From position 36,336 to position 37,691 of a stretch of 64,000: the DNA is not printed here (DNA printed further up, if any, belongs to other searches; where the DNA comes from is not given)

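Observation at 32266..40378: ThuA / twin-arginine-signal Gfo/Idh/MocA (ThuB-like) cassette coupled to a sugar ABC importer: candidate periplasmic 3-keto-glycoside (oxidative glycan processing) system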

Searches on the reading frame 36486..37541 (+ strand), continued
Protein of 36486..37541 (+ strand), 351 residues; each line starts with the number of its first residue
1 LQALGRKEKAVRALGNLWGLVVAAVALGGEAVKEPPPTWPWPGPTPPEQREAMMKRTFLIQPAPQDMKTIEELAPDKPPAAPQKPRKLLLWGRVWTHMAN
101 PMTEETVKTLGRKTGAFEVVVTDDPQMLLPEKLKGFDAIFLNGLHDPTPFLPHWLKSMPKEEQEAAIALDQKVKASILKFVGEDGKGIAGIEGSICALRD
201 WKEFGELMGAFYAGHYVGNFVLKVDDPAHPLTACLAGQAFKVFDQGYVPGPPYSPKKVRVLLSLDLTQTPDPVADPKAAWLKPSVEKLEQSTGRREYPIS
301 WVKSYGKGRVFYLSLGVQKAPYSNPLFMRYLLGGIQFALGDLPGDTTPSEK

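Call 40: get_annotated_region(hit=H8, flank=7000)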
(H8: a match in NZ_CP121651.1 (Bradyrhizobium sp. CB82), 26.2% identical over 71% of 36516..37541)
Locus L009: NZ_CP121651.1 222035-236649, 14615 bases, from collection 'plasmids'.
description: Bradyrhizobium sp. CB82 plasmid pCB82_1, complete sequence
organism: Bradyrhizobium sp. CB82 (NCBI taxid 3039159)
taxonomy: Bacteria; Pseudomonadota; Alphaproteobacteria; Hyphomicrobiales; Nitrobacteraceae; Bradyrhizobium; Bradyrhizobium sp. CB82
host: -; source: Stylosanthes guianensis,cell culture; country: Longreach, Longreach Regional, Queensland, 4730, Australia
typing (MOB-suite, as given by PLSDB): conjugative; replicon rep_cluster_506; relaxase MOBP; mating-pair formation MPF_T
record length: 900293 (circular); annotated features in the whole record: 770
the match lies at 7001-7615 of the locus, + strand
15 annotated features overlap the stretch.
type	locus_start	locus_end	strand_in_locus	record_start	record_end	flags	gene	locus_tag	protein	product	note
CDS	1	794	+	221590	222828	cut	-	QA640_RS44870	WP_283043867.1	extracellular solute-binding protein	-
CDS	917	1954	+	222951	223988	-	-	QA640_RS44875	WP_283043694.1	ABC transporter ATP-binding protein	-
CDS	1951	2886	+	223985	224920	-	-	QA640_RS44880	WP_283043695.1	sugar ABC transporter permease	-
CDS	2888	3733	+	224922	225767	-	-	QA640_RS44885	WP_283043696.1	carbohydrate ABC transporter permease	GO:0008643 - carbohydrate transport [Evidence IEA]; GO:0055085 - transmembrane transport [Evidence IEA]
CDS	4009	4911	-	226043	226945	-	-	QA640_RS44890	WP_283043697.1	NAD-dependent epimerase/dehydratase family protein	-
CDS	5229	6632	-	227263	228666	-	-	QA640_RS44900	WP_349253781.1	phenylacetate--CoA ligase family protein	-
CDS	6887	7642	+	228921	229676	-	-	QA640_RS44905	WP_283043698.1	ThuA domain-containing protein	-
CDS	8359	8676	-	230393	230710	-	-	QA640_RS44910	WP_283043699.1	hypothetical protein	-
CDS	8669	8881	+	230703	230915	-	-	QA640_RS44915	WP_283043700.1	hypothetical protein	-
CDS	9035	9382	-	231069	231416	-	-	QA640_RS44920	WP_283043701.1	hypothetical protein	-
CDS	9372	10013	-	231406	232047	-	-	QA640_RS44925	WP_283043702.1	hypothetical protein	-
CDS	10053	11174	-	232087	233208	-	-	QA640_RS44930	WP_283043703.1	hypothetical protein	-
CDS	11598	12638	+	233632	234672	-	-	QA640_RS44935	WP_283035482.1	IS110 family transposase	-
CDS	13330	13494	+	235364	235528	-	-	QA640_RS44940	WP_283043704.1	hypothetical protein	-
CDS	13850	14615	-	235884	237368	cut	-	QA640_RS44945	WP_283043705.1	PQQ-binding-like beta-propeller repeat protein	-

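Call 50: find_related_loci(query=A1, collection=genome_contigs, flank=10000)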
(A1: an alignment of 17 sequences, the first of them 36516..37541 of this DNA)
Query A1 (341 aa) in genome_contigs; peptide patterns used: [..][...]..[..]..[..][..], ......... (x = any residue, [..] = any of these).
600 stretches matched a pattern (row limit reached: there are more); 530 encode a relative of the query (tblastn E <= 1e-3); the best 80 are kept; 80 distinct loci.
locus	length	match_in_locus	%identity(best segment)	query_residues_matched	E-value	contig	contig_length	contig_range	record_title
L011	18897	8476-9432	81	23-341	2e-164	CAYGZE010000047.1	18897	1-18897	MAG TPA_asm: uncultured Anaerolineales bacterium isolate ERP119294_co1_415 genome assembly, contig: NODE_3616_length_188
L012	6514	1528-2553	71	1-341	1e-163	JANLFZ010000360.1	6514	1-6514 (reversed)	MAG: Thermoguttaceae bacterium isolate A05DMB26 NODE_361_length_6514_cov_3.339217, whole genome shotgun sequence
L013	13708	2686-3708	71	2-341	3e-149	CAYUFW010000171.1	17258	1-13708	MAG TPA_asm: uncultured Pirellulaceae bacterium isolate SRP239243_co2_373 genome assembly, contig: NODE_5368_length_1725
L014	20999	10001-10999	72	9-341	4e-146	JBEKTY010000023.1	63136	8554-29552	MAG: Thermoguttaceae bacterium isolate SPRUCE 569 SPRUCE_569_23, whole genome shotgun sequence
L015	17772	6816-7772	74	23-340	1e-138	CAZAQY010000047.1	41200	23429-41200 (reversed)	MAG TPA_asm: uncultured Pirellulaceae bacterium isolate binchicken_co273_199 genome assembly, contig: NODE_1077_length_4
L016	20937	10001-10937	86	1-341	1e-145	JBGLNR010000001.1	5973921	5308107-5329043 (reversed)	MAG: Planctomycetota bacterium isolate PPR_0503 PPR_0503.fa_scaffold_119715, whole genome shotgun sequence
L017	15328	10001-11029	65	1-341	5e-125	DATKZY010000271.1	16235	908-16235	MAG TPA_asm: Planctomycetota bacterium isolate SMAG_U14257 k141_952342, whole genome shotgun sequence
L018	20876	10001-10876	46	32-341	3e-93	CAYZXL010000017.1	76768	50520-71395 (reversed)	MAG TPA_asm: uncultured Verrucomicrobiota bacterium isolate binchicken_co283_275 genome assembly, contig: NODE_234_lengt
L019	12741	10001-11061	46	32-341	6e-90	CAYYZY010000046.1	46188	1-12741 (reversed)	MAG TPA_asm: uncultured Planctomycetaceae bacterium isolate binchicken_co17_8 genome assembly, contig: NODE_2368_length_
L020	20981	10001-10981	45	20-341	1e-87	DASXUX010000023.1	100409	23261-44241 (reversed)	MAG TPA_asm: Planctomycetota bacterium isolate SMAG_U4729 k141_106109, whole genome shotgun sequence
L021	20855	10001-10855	45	32-334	1e-86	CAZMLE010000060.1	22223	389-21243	MAG TPA_asm: uncultured Pirellulales bacterium isolate binchicken_co103_323 genome assembly, contig: NODE_2186_length_22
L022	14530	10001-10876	44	24-330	6e-85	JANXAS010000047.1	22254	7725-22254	MAG: Armatimonadota bacterium isolate SKYB128 NODE_47_length_22254_cov_5.396068, whole genome shotgun sequence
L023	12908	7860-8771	44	32-341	4e-82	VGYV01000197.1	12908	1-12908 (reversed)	MAG: Planctomycetota bacterium isolate M_DeepCast_400m_m2_195 M_DeepCast_400m_m2_195_Ga0194112_10008842, whole genome sh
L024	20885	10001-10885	45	27-339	7e-82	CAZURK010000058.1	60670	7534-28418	MAG TPA_asm: uncultured Pirellulaceae bacterium isolate SRP077602_co10_409 genome assembly, contig: NODE_1382_length_606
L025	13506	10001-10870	43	32-332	1e-80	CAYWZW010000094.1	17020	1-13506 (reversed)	MAG TPA_asm: uncultured Pirellulales bacterium isolate binchicken_co189_401 genome assembly, contig: NODE_3170_length_17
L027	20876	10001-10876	43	32-341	1e-78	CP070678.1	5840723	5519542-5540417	MAG: Phycisphaerales bacterium isolate bin7 chromosome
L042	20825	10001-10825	42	55-341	8e-64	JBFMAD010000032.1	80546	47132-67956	MAG: Planctomycetota bacterium isolate MAG129 MAG129_32, whole genome shotgun sequence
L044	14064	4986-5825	41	51-341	2e-63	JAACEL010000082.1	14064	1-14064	MAG: Nitrospiraceae bacterium isolate OTbin.67 scaffold_1412, whole genome shotgun sequence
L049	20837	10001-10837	39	52-341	2e-61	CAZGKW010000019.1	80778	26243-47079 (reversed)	MAG TPA_asm: uncultured Anaerolineales bacterium isolate binchicken_co17_275 genome assembly, contig: NODE_956_length_80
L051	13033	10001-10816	40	60-341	4e-61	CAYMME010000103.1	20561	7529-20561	MAG TPA_asm: uncultured Planctomycetales bacterium isolate binchicken_co65_34 genome assembly, contig: NODE_10701_length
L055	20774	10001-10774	40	54-339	5e-59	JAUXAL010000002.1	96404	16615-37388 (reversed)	MAG: Phycisphaerae bacterium isolate CSMAG_2761 CSMAG_2761_k141_928897_length_96404_cov_52.4840, whole genome shotgun se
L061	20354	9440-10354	37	8-341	9e-58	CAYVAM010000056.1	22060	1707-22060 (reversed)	MAG TPA_asm: uncultured Anaerolineales bacterium isolate binchicken_co211_313 genome assembly, contig: NODE_1433_length_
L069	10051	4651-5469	37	54-339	3e-56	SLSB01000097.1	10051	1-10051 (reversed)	MAG: Candidatus Hydrogenedentota bacterium isolate CSSed165cm_592 CSSed16-5cm-25947, whole genome shotgun sequence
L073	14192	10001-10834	39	54-341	4e-56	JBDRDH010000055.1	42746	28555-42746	MAG: Planctomycetota bacterium isolate MEGAHIT-group-1.24 k141_9889763, whole genome shotgun sequence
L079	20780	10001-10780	38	53-341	1e-54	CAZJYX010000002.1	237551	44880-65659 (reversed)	MAG TPA_asm: uncultured Planctomycetales bacterium isolate SRP241326_co3_323 genome assembly, contig: NODE_44_length_237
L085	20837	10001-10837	36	48-339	2e-53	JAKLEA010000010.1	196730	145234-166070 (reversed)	MAG: Planctomycetota bacterium isolate RA.bin122 RA.bin122_10, whole genome shotgun sequence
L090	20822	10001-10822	39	54-339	2e-52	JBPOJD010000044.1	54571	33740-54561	MAG: Candidatus Hydrogenedentota bacterium isolate MAG_4141 c_000000608795, whole genome shotgun sequence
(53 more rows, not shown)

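Call 53: search_protein_families(library=pfam, proteins=[L021:9020-10876:+, L024:9002-10894:+, L027:8990-10879:+, L042:6434-10837:+, L044:4179-8105:+, L051:9809-13009:+, L069:4561-7767:+], max_evalue=0.001)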
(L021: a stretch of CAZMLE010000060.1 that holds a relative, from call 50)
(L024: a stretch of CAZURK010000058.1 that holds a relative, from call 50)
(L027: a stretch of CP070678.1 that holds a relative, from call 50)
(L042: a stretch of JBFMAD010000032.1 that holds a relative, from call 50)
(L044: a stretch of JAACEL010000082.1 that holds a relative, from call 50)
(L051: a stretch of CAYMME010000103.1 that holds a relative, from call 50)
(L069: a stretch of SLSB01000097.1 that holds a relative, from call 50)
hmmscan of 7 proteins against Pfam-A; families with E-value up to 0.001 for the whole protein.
L021:9020-10876:+ (618 aa): 1 family
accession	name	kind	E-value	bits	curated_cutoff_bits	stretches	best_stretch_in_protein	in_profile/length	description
PF06283.17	ThuA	-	8.8e-74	248.7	33.4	2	373-606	1-209/209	Trehalose utilisation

L024:9002-10894:+ (630 aa): 1 family
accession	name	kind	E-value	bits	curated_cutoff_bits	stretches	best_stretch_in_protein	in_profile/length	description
PF06283.17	ThuA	-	9.1e-76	255.2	33.4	2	384-617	1-209/209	Trehalose utilisation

L027:8990-10879:+ (629 aa): 1 family
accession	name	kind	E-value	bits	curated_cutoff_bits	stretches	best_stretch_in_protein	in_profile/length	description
PF06283.17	ThuA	-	5.8e-71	239.5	33.4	2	383-616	1-209/209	Trehalose utilisation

L042:6434-10837:+ (1467 aa): 7 families
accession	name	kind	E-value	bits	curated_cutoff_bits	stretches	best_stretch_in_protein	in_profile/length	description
PF13646.12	HEAT_2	-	5.9e-53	177.5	27.7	5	457-541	1-86/88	HEAT repeats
PF06283.17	ThuA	-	5.7e-43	148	33.4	1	1212-1451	1-209/209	Trehalose utilisation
PF02985.28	HEAT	-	1.3e-13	50.3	23.5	0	487-515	1-29/31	HEAT repeat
PF11838.14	ERAP1_C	-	2.1e-09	37.7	38.2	1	556-624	157-227/318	ERAP1-like C-terminal domain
PF00514.29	Arm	-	5.2e-09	36.3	20.6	0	513-538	8-32/41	Armadillo/beta-catenin-like repeat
PF03130.22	HEAT_PBS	-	2.5e-06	27.9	20.9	0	247-272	1-26/27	PBS lyase HEAT-like repeat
PF13513.12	HEAT_EZ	-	0.00071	20.5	27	0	230-258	27-55/55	HEAT-like repeat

L044:4179-8105:+ (1308 aa): 6 families
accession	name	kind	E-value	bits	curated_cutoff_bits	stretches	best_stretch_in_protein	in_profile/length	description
PF13646.12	HEAT_2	-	2.1e-44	150.1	27.7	5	926-1006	6-86/88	HEAT repeats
PF06283.17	ThuA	-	1.1e-42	147.1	33.4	1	296-536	1-209/209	Trehalose utilisation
PF00754.31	F5_F8_type_C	-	3.7e-17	63.1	28.2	1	1187-1301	6-126/127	F5/8 type C domain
PF02985.28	HEAT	-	1.9e-14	52.9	23.5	0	953-979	2-28/31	HEAT repeat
PF22633.2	F5_F8_type_C_2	-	9.2e-14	52.3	27.8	1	1197-1286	1-91/91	NedA-like, galactose-binding domain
PF13513.12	HEAT_EZ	-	5.2e-05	24.1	27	0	697-724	28-55/55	HEAT-like repeat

L051:9809-13009:+ (1066 aa): 6 families
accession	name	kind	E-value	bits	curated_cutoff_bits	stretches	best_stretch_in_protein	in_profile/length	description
PF06283.17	ThuA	-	2.6e-39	136.1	33.4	1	82-323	1-209/209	Trehalose utilisation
PF13646.12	HEAT_2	-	1.7e-35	121.6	27.7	4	823-897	12-86/88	HEAT repeats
PF00754.31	F5_F8_type_C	-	2.3e-12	47.6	28.2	1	977-1053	6-82/127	F5/8 type C domain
PF22633.2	F5_F8_type_C_2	-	1.2e-08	35.9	27.8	1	988-1050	2-64/91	NedA-like, galactose-binding domain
PF02985.28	HEAT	-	1.1e-05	25.7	23.5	0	849-868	7-26/31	HEAT repeat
PF03130.22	HEAT_PBS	-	0.00037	21.2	20.9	0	664-687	1-24/27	PBS lyase HEAT-like repeat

L069:4561-7767:+ (1068 aa): 7 families
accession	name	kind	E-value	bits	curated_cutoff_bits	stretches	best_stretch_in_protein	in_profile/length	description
PF13646.12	HEAT_2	-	1.3e-43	147.6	27.7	4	688-767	7-86/88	HEAT repeats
PF06283.17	ThuA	-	1.2e-42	147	33.4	1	54-292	1-209/209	Trehalose utilisation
PF00754.31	F5_F8_type_C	-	1.5e-17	64.3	28.2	1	949-1063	6-127/127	F5/8 type C domain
PF22633.2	F5_F8_type_C_2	-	3.4e-15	56.9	27.8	1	958-1047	1-91/91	NedA-like, galactose-binding domain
PF02985.28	HEAT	-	3.9e-06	27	23.5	0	715-740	3-28/31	HEAT repeat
PF03130.22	HEAT_PBS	-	8.1e-05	23.2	20.9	0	906-926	7-27/27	PBS lyase HEAT-like repeat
PF13513.12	HEAT_EZ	-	0.00036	21.4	27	0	695-738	1-54/55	HEAT-like repeat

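Call 54: predict_structure(alignment_id=A1)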
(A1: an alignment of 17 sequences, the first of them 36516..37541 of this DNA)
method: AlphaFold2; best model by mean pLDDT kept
length: 341 residues; sequences in the alignment: 17
mean_pLDDT: 89.2   pTM: 0.88
mean pLDDT of the five models: 89.2, 88.8, 87.5, 85.1, 82.5
residues with pLDDT >= 90: 246; 70-90: 69; 50-70: 5; < 50: 21
segments of 3 or more residues with pLDDT < 50: 1-4, 6-22
pLDDT, mean of each block of 10 residues (from residue 1): 49 43 73 93 82 93 97 97 84 95 98 97 98 86 94 97 98 98 85 95 92 92 84 92 92 92 88 93 89 97 94 95 98 88 56
secondary structure, 60 per line:
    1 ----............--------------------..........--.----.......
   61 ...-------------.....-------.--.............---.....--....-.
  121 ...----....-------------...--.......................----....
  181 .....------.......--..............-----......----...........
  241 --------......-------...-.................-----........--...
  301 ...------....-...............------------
elements in order: H5-16 H37-46 H54-63 E77-81 H92-104 E108-112 H115-118 H120-123 E128-131 H150-172 E177-181 H182-185 H192-198 E201-214 H220-225 E230-240 E249-254 H266-282 E288-295 E298-303 H310-313 H315-329

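Call 57: fold_search(model_id=the predicted structure, library=pdb)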
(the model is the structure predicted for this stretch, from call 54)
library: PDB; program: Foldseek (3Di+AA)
matches with E <= 10: 909; with E <= 0.001: 67
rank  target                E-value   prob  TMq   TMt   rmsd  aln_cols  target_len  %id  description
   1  4jqs_A                2.9e-10  1.00  0.52  0.70   4.4       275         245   18  Crystal structure of a Putative thua-like protein (BACUNI_01602) from Bacteroides uniformis ATCC 8492 at 2.30 A resolu (released 2013-05-08)
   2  4e5v_A                1.2e-09  1.00  0.47  0.57   6.8       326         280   17  Crystal structure of a Putative thua-like protein (PARMER_02418) from Parabacteroides merdae ATCC 43184 at 1.75 A reso (released 2012-04-04)
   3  4e5v_B                1.6e-09  1.00  0.47  0.56   6.8       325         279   17  Crystal structure of a Putative thua-like protein (PARMER_02418) from Parabacteroides merdae ATCC 43184 at 1.75 A reso (released 2012-04-04)
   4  4pxy_A                2.0e-09  1.00  0.53  0.71   5.0       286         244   17  Crystal structure of a Putative thua-like protein (BACUNI_01602) from Bacteroides uniformis ATCC 8492 at 1.50 A resolu (released 2014-04-23)
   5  1t0b_F                5.9e-07  1.00  0.43  0.59   7.5       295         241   13  Structure of ThuA-like protein from Bacillus stearothermophilus (released 2004-08-03)
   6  1t0b_A                8.5e-07  1.00  0.44  0.61   7.4       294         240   14  Structure of ThuA-like protein from Bacillus stearothermophilus (released 2004-08-03)
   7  1t0b_G                9.6e-07  1.00  0.44  0.60   7.4       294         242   13  Structure of ThuA-like protein from Bacillus stearothermophilus (released 2004-08-03)
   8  2gk3_A                1.2e-06  1.00  0.44  0.59   4.8       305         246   13  Cytoplasmic Protein STM3548 from Salmonella typhimurium (released 2006-05-02)
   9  2gk3_E                2.5e-06  1.00  0.44  0.58   4.8       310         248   13  Cytoplasmic Protein STM3548 from Salmonella typhimurium (released 2006-05-02)
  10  3fij_D                2.6e-05  1.00  0.39  0.54   7.6       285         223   11  Crystal structure of a uncharacterized protein lin1909 (released 2009-01-13)
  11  3fij_G                2.8e-05  1.00  0.37  0.52   7.9       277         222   13  Crystal structure of a uncharacterized protein lin1909 (released 2009-01-13)
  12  3fij_C                3.9e-05  1.00  0.39  0.56   7.4       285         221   12  Crystal structure of a uncharacterized protein lin1909 (released 2009-01-13)
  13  4uni_C                4.2e-05  1.00  0.37  0.20   7.3       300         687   13  beta-(1,6)-galactosidase from Bifidobacterium animalis subsp. lactis Bl-04 in complex with galactose (released 2014-10-15)
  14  3fij_A                4.4e-05  1.00  0.38  0.54   7.8       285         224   12  Crystal structure of a uncharacterized protein lin1909 (released 2009-01-13)
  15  4uzs_C                4.4e-05  1.00  0.34  0.19   6.9       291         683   12  Crystal structure of Bifidobacterium bifidum beta-galactosidase (released 2015-09-30)
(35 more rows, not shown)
